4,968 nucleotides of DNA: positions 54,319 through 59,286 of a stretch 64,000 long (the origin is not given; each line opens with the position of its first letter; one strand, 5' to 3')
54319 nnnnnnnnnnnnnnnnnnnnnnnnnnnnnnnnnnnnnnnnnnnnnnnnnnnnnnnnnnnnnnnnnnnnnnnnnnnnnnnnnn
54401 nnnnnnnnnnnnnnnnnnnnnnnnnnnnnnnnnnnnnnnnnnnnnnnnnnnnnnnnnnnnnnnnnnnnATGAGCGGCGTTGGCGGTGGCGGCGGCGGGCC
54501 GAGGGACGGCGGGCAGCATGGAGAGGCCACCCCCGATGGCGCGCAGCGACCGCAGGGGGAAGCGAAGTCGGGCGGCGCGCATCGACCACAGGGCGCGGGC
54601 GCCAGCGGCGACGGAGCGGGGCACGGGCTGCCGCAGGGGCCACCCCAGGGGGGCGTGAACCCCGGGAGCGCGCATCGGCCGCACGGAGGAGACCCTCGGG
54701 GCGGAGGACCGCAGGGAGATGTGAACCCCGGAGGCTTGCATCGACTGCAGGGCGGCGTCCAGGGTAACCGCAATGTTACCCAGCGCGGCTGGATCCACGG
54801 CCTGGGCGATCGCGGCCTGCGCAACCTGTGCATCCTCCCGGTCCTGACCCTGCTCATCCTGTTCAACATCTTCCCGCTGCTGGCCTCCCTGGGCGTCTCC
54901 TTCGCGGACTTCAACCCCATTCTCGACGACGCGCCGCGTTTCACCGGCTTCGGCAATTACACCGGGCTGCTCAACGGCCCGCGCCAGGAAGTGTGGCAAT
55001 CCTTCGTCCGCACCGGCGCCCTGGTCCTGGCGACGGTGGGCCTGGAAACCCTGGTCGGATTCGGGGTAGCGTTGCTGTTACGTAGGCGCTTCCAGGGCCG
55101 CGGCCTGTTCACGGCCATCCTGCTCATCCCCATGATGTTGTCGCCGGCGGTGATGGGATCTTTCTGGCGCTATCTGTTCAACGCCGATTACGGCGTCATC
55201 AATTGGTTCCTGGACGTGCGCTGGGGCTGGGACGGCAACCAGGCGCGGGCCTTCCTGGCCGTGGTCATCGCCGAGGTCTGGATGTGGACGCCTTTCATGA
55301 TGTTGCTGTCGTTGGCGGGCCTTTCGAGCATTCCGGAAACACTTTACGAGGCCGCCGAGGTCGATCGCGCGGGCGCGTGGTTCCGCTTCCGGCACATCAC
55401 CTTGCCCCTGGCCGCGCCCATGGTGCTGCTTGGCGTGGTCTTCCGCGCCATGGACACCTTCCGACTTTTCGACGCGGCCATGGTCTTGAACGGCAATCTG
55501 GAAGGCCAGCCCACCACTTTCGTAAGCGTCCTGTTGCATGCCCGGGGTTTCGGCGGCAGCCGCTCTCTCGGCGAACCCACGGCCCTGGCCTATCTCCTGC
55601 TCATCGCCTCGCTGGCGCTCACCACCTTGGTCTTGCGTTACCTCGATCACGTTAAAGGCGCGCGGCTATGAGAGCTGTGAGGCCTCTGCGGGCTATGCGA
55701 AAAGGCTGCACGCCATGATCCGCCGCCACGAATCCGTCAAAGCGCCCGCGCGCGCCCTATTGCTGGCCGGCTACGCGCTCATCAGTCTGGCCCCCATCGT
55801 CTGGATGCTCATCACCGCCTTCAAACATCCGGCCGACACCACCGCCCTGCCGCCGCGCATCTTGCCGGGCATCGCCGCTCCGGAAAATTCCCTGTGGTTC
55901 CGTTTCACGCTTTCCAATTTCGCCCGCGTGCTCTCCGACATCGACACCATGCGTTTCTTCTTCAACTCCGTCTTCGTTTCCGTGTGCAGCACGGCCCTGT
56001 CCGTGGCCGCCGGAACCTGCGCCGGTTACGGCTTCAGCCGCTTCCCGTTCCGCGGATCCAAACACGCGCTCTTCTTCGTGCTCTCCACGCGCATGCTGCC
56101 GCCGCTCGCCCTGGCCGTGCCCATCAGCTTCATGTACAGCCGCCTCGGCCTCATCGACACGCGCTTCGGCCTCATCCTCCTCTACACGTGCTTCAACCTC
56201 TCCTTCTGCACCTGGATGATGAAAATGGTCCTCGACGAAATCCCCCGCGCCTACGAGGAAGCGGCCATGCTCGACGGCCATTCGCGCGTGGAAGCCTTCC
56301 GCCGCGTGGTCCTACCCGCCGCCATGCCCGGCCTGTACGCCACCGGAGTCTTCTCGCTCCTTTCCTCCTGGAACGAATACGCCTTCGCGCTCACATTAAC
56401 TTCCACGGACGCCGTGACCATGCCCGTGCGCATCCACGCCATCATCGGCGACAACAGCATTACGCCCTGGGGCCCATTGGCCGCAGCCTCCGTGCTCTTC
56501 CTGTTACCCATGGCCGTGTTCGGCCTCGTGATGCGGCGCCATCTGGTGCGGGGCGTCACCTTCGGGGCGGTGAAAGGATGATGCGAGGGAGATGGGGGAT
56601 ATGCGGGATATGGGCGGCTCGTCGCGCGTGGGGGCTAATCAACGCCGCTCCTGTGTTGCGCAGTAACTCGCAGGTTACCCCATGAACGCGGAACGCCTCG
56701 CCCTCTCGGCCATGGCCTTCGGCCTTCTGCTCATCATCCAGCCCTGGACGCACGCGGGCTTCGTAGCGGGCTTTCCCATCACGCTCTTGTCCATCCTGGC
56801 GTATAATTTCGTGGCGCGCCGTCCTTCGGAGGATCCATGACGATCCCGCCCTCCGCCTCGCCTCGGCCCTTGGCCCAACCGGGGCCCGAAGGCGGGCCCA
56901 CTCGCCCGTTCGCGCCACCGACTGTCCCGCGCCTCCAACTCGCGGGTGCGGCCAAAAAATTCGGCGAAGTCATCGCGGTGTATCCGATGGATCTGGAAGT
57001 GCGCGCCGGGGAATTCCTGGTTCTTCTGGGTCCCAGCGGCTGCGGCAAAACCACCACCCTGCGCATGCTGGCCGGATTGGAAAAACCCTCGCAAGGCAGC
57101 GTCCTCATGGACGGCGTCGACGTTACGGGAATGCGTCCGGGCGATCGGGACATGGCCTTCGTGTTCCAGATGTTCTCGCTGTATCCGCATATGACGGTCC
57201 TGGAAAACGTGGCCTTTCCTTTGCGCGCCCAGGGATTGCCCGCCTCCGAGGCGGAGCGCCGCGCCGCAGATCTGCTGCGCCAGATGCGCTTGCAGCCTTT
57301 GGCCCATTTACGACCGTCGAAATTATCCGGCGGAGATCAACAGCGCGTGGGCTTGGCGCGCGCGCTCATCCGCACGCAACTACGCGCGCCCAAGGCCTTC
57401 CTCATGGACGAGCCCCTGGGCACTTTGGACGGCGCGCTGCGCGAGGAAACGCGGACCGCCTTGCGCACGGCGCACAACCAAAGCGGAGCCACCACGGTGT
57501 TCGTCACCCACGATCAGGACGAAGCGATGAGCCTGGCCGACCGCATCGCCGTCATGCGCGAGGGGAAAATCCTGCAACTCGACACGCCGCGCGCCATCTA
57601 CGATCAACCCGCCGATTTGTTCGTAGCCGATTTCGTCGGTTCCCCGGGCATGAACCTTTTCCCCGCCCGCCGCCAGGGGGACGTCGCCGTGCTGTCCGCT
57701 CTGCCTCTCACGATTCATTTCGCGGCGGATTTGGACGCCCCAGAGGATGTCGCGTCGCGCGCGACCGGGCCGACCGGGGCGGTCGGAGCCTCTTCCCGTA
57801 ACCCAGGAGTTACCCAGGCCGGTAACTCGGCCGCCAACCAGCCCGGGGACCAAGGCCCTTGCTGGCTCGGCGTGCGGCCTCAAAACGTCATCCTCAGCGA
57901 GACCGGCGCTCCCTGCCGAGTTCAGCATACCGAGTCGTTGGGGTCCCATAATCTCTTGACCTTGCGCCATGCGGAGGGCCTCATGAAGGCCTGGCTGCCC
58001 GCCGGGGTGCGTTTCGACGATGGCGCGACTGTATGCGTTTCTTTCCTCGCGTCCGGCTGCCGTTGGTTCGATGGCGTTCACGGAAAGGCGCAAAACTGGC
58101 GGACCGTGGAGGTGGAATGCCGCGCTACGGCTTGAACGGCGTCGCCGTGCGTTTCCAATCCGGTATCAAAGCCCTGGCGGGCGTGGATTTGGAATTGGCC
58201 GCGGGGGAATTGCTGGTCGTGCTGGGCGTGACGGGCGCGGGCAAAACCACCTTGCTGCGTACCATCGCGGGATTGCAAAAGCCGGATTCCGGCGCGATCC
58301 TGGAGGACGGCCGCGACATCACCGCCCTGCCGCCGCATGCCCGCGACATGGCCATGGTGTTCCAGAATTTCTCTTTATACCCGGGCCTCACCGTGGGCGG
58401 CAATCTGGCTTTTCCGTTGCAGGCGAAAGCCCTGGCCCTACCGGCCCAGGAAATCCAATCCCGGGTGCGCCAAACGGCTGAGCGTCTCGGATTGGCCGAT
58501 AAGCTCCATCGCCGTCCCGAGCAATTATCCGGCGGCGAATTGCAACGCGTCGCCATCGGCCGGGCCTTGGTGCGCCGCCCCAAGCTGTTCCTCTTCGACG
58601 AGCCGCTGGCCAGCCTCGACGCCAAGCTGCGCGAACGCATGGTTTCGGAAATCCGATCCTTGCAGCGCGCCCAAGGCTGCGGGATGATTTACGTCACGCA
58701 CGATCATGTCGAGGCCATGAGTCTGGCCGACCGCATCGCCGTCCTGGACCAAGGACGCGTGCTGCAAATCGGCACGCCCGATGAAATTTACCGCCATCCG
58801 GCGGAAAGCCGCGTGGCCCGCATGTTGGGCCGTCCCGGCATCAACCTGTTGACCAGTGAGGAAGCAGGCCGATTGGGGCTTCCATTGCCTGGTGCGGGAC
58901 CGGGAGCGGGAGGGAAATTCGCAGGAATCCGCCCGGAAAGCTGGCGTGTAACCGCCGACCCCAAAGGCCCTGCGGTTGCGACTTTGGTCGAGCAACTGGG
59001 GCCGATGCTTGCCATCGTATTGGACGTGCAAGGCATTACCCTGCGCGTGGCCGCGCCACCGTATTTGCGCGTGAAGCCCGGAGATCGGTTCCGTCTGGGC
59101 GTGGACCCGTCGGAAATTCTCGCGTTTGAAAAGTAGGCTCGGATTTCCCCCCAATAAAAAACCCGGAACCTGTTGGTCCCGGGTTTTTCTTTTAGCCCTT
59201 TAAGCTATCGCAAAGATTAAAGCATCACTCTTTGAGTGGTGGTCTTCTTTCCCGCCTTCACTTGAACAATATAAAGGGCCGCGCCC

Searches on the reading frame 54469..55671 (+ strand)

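Call 44: search_protein_families(library=pfam, proteins=[window:54469-55671:+], max_evalue=0.0001)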
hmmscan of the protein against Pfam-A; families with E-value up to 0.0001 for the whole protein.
window:54469-55671:+ (400 aa): 1 family
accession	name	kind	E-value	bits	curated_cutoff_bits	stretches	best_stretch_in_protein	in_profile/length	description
PF00528.27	BPD_transp_1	-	3.3e-16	60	26.4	1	195-393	3-179/184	Binding-protein-dependent transport system inner membrane component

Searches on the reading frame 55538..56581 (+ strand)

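Call 44: search_protein_families(library=pfam, proteins=[window:55538-56581:+], max_evalue=0.0001)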
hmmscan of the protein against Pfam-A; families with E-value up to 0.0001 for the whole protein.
window:55538-56581:+ (347 aa): 1 family
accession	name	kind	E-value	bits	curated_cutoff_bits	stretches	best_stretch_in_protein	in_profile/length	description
PF00528.27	BPD_transp_1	-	1.3e-18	67.8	26.4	1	159-340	5-182/184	Binding-protein-dependent transport system inner membrane component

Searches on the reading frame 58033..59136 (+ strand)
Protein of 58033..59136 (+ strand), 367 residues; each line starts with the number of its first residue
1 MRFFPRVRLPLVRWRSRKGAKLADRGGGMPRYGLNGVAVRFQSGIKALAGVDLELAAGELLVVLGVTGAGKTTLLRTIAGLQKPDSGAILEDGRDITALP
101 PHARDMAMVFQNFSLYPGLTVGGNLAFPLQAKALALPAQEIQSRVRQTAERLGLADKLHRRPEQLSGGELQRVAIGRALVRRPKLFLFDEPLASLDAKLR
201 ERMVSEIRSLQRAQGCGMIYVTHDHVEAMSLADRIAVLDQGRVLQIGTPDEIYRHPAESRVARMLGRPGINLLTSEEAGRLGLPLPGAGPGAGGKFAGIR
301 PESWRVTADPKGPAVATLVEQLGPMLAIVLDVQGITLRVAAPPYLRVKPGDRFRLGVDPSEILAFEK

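Call 44: search_protein_families(library=pfam, proteins=[window:58033-59136:+], max_evalue=0.0001)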
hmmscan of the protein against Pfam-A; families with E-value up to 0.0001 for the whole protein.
window:58033-59136:+ (367 aa): 3 families
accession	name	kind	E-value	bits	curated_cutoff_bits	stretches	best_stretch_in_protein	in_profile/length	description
PF00005.33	ABC_tran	-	6.9e-33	114.6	25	1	49-193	2-137/137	ABC transporter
PF08402.16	TOBE_2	-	4.1e-06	27.2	21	1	298-365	2-76/76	TOBE domain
PF13304.12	AAA_21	-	2.6e-05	24.9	27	0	162-224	235-299/304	AAA domain, putative AbiEii toxin, Type IV TA system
